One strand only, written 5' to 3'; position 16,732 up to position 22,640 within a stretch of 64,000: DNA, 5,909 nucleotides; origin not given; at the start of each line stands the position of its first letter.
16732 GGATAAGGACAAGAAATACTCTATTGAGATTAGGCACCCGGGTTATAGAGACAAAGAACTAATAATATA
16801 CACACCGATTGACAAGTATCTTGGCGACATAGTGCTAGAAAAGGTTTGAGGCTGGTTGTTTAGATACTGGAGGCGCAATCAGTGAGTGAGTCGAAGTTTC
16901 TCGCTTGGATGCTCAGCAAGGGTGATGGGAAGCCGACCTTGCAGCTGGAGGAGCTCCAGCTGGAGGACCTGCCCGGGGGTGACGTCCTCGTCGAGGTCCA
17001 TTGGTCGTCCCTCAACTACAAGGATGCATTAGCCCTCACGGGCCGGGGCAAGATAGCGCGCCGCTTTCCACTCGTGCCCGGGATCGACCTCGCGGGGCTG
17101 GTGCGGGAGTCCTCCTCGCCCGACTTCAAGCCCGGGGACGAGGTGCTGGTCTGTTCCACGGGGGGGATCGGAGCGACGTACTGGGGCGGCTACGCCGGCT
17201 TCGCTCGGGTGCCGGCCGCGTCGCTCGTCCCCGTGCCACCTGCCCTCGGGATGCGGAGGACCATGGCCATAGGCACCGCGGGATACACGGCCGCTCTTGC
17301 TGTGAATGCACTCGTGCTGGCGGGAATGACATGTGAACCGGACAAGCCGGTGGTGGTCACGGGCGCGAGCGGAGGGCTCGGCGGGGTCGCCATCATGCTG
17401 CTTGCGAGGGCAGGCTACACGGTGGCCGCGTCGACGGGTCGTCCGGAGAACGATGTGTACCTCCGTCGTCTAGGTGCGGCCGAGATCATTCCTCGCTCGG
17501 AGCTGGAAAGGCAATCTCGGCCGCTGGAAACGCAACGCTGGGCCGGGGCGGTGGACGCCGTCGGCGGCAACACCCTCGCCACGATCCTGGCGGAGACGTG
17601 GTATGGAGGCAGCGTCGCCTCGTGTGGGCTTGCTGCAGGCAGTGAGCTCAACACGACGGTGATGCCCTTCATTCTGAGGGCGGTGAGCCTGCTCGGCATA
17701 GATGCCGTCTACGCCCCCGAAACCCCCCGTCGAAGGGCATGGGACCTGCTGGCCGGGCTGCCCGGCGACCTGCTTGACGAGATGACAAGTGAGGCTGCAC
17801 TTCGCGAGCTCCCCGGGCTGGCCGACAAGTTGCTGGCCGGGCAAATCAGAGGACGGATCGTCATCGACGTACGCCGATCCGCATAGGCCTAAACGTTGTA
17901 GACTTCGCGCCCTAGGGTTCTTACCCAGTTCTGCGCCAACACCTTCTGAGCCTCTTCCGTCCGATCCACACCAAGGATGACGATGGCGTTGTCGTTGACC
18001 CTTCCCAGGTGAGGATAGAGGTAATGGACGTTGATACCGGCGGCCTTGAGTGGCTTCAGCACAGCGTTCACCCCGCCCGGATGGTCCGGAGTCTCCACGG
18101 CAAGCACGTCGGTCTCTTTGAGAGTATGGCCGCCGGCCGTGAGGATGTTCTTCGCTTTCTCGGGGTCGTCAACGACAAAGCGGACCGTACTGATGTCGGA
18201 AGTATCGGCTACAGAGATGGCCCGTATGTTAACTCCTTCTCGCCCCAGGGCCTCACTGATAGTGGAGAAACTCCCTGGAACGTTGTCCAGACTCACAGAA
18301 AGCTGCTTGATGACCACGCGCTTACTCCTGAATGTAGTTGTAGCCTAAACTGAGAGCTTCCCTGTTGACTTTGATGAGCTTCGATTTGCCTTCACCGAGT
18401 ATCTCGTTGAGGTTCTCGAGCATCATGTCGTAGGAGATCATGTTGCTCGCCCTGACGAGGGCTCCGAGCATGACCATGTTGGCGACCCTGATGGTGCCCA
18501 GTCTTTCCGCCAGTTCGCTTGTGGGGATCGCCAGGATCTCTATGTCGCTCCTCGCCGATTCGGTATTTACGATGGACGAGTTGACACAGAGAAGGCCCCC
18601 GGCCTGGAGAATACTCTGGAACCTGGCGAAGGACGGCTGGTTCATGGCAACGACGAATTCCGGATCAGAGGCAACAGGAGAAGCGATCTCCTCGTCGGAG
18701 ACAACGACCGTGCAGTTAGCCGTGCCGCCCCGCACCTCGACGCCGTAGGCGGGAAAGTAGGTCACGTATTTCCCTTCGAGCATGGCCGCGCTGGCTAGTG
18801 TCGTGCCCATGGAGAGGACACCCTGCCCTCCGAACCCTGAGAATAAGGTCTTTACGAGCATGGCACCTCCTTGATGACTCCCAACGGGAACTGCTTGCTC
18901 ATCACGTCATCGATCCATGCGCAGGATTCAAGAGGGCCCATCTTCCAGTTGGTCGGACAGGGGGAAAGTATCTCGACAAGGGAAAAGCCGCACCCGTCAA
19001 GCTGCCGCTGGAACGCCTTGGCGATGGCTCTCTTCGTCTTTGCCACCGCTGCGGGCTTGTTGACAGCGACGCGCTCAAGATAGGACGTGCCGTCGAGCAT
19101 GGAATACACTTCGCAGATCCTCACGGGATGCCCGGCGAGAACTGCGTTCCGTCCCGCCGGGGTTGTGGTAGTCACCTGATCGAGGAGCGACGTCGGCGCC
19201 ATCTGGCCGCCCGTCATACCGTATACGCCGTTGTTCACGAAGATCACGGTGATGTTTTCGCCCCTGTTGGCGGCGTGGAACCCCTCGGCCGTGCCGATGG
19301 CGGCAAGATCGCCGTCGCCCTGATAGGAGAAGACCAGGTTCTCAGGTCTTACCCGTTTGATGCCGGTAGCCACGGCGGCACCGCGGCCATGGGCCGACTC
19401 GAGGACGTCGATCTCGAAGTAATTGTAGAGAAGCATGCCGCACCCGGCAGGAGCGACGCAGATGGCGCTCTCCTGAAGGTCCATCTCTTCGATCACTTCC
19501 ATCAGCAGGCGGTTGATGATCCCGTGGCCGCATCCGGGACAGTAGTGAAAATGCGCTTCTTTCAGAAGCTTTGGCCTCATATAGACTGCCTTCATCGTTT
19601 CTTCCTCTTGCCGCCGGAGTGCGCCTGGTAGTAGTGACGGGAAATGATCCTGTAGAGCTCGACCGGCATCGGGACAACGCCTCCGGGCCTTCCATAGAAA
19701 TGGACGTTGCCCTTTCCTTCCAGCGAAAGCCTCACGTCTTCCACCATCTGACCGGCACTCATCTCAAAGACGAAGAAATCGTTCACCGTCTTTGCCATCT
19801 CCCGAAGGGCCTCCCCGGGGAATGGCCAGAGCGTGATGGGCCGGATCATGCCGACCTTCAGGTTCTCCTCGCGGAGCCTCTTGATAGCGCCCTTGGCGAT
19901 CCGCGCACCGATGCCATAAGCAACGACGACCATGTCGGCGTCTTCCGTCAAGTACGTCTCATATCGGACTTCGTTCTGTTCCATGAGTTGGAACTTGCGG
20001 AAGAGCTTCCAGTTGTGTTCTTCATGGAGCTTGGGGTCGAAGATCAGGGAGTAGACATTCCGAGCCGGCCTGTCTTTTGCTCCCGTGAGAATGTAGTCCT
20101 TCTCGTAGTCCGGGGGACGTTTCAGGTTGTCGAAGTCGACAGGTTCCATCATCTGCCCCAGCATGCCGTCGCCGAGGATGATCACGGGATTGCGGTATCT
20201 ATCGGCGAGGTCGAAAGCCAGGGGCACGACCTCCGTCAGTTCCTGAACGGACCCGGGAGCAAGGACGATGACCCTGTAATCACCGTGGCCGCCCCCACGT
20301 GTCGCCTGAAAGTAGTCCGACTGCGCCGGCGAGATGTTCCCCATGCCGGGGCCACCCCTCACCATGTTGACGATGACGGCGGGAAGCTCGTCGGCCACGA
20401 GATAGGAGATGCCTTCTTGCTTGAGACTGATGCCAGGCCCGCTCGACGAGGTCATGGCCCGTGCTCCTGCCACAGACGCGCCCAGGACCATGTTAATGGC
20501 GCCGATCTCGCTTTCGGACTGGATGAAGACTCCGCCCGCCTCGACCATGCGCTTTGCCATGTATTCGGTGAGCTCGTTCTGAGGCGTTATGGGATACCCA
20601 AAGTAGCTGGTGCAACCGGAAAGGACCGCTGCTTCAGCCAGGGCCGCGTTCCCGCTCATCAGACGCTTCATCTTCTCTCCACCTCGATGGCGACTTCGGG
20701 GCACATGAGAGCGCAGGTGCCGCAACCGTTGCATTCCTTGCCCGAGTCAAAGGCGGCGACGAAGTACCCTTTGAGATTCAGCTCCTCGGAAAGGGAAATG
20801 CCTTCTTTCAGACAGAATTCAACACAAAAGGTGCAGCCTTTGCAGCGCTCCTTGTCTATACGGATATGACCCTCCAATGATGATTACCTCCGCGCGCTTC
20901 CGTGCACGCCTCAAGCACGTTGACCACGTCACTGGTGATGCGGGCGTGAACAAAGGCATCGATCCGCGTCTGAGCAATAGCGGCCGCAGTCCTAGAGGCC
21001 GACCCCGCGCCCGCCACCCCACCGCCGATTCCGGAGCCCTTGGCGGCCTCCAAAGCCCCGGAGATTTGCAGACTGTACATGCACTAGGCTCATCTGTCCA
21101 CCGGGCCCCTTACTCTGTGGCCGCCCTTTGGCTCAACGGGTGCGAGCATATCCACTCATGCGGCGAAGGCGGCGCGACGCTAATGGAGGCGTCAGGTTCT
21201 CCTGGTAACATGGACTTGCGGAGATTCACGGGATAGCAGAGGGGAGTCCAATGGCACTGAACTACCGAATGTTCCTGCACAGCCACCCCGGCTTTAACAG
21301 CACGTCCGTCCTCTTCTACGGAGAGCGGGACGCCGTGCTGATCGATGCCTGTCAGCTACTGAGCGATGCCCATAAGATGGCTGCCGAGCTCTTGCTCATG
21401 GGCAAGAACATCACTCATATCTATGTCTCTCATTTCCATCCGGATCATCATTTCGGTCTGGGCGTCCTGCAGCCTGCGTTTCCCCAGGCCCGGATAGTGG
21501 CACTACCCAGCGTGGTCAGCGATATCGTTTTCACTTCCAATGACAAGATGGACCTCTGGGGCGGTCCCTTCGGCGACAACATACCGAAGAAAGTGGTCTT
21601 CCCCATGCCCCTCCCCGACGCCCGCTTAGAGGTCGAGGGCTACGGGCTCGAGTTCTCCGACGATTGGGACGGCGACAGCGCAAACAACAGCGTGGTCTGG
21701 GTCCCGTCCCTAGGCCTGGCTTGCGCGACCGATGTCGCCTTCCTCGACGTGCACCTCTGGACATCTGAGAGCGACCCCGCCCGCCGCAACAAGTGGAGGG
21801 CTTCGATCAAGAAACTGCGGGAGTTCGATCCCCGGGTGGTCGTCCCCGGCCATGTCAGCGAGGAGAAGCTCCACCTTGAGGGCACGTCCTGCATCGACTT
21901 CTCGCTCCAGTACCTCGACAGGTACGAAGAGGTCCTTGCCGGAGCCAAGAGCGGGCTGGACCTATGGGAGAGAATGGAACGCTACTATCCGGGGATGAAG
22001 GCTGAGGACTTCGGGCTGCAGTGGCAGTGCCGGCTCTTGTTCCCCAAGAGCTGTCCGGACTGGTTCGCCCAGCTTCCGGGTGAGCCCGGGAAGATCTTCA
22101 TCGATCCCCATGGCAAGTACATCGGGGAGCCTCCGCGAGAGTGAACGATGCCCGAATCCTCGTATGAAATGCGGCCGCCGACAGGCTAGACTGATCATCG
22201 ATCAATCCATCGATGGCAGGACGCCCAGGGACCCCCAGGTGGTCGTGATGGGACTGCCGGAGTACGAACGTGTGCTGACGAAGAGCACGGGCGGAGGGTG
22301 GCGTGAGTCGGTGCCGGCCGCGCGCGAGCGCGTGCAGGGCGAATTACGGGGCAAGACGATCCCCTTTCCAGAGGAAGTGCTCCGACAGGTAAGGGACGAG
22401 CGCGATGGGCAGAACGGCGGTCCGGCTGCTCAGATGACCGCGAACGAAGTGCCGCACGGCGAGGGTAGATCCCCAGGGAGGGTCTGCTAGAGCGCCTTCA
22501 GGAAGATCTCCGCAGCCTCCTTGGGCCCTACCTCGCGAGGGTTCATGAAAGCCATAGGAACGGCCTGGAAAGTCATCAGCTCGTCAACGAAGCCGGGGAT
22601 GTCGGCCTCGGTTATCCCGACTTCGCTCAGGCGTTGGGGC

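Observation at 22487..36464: The regulon content reads as a complete anaerobic oxidation ladder attached to an AthL-type enzyme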

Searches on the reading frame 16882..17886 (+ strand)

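Call 7: search_protein_families(library=pfam, proteins=[window:16882-17886:+])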
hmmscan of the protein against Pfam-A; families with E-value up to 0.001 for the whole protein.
window:16882-17886:+ (334 aa): 2 families
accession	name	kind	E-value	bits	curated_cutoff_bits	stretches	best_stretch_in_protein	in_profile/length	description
PF08240.17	ADH_N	-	3.8e-13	50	23.5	1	33-119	3-103/104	Alcohol dehydrogenase GroES-like domain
PF00107.32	ADH_zinc_N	-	9.7e-10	38.9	31.8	1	165-290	1-127/129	Zinc-binding dehydrogenase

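Call 40: search_protein_families(library=ncbifam, proteins=[window:16882-17886:+], max_evalue=0.01)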
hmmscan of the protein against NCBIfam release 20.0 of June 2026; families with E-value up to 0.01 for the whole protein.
window:16882-17886:+ (334 aa): 22 families
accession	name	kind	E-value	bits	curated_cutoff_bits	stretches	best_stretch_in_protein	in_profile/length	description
TIGR02823.1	oxido_YhdH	subfamily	1.1e-118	395.8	297.25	1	9-330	3-324/324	acrylyl-CoA reductase family protein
NF051456.1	acrylyl_AcuI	equivalog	9.5e-112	373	440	1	9-330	4-324/325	acrylyl-CoA reductase (NADPH)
TIGR02824.1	quinone_pig3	subfamily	4.8e-22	78.4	296.8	1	16-272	11-261/325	putative NAD(P)H quinone oxidoreductase, PIG3 family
NF010344.0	PRK13771.1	subfamily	3e-19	69.2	349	1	20-328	13-331/334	putative alcohol dehydrogenase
TIGR01751.1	crot-CoA-red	equivalog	2.8e-15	55.9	378.55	1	72-216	109-252/398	crotonyl-CoA carboxylase/reductase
NF041172.1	AcrlCoa_red_Thmprot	equivalog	1.2e-13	50.7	500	2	102-256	116-263/334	acryloyl-CoA reductase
TIGR02817.1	adh_fam_1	subfamily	1.3e-10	41.2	284.05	1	31-207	28-203/336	zinc-binding alcohol dehydrogenase family protein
TIGR01202.1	bchC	equivalog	7.5e-10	38.4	291.25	1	18-185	11-175/308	chlorophyll synthesis pathway protein BchC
NF041183.1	Pks2_ls1_myc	equivalog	2.7e-08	31.1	2400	1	33-201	1433-1592/2086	sulfolipid-1 biosynthesis phthioceranic/hydroxyphthioceranic acid synthase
NF047908.1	AldhRedAhr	equivalog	2.6e-07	29.9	470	1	100-206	118-218/335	NADPH-dependent aldehyde reductase Ahr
TIGR03989.1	Rxyl_3153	subfamily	3.7e-06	26.4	440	1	19-92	13-87/370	NDMA-dependent alcohol dehydrogenase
NF008024.0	PRK10754.1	subfamily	9.1e-05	21.6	348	1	16-254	12-244/327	NADPH:quinone reductase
NF006940.0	PRK09422.1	equivalog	0.0008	18.5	344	1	85-332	98-337/338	alcohol dehydrogenase AdhP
NF005372.1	PRK06914.1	subfamily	0.0011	18.3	320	1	157-196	5-44/279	SDR family oxidoreductase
NF005854.0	PRK07775.1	equivalog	0.0014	18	260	1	154-187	9-43/274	SDR family oxidoreductase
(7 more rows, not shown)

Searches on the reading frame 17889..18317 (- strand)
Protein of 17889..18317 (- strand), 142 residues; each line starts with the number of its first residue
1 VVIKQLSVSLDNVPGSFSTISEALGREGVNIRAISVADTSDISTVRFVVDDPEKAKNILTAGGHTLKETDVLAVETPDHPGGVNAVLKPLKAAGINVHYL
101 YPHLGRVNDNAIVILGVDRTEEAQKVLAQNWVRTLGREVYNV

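Call 7: search_protein_families(library=pfam, proteins=[window:17889-18317:-])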
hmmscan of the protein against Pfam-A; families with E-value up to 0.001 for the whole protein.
window:17889-18317:- (142 aa): 6 families
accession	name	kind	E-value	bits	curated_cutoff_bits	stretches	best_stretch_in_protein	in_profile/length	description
PF19571.5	ACT_8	-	4.5e-16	59.3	23.5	1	1-132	1-130/141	ACT domain pair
PF01842.31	ACT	-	6.3e-15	55.1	27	1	5-58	2-57/66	ACT domain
PF22629.2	ACT_AHAS_ss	-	2.7e-09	37.5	27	1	6-59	1-56/67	AHAS small subunit-like ACT domain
PF13840.12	ACT_7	-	6.8e-07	29.5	27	0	8-42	14-48/65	ACT domain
PF22468.2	ACT_9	-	3.1e-05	24.1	27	0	12-51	10-47/61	ACT domain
PF13291.12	ACT_4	-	0.00034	21.7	27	0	5-47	8-52/80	ACT domain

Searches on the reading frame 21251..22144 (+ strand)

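Call 15: search_protein_families(library=pfam, proteins=[window:21251-22144:+])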
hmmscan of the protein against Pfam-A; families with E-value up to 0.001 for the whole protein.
window:21251-22144:+ (297 aa): 1 family
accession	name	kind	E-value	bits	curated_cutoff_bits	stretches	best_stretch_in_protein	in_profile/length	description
PF00753.33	Lactamase_B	-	4.2e-12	46.9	22.7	1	14-201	3-196/196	Metallo-beta-lactamase superfamily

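Call 40: search_protein_families(library=ncbifam, proteins=[window:21251-22144:+], max_evalue=0.01)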
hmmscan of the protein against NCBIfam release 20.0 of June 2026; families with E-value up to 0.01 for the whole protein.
window:21251-22144:+ (297 aa): 10 families
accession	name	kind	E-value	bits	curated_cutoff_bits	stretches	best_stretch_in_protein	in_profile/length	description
NF040580.1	MBL_fold_Vmh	equivalog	3.6e-47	161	430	1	15-257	38-274/286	Vmh family MBL fold metallo-hydrolase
TIGR04558.1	SoxH_rel_PQQ_1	hypoth_equivalog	3.4e-13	49.3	300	1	49-247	67-256/285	quinoprotein relay system zinc metallohydrolase 1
TIGR04559.1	SoxH_rel_PQQ_2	hypoth_equivalog_domain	2.4e-05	23.9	280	0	24-75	37-89/283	quinoprotein relay system zinc metallohydrolase 2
NF033088.2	bla_subclass_B1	equivalog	0.00018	21.3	200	1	15-203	29-202/217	subclass B1 metallo-beta-lactamase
NF000801.0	PRK00055.1-3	equivalog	0.00048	19.3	252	1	48-71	48-71/307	ribonuclease Z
TIGR02651.1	RNase_Z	equivalog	0.00086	18.4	292.95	1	51-71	49-69/302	ribonuclease Z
NF033582.2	blaALI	exception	0.0012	18.7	450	0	140-217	162-237/245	ALI family subclass B1 metallo-beta-lactamase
NF012229.1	bla_class_B_core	domain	0.0032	17.7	100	1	17-76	15-74/139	metallo-beta-lactamase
NF047979.1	lactonase_AidB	equivalog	0.0034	16.7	360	1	46-84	86-125/271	AidB family quorum-quenching N-acyl homoserine lactonase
NF033105.1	bla_subclass_B3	equivalog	0.0038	16.6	240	0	18-84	24-91/257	subclass B3 metallo-beta-lactamase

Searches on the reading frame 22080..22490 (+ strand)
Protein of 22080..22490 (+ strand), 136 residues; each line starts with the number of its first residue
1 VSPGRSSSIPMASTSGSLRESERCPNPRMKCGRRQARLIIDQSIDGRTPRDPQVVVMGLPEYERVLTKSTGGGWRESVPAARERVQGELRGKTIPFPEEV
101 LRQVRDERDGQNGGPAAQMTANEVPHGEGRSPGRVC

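Call 15: search_protein_families(library=pfam, proteins=[window:22080-22490:+])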
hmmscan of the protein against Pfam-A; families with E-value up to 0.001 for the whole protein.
window:22080-22490:+ (136 aa): 0 families
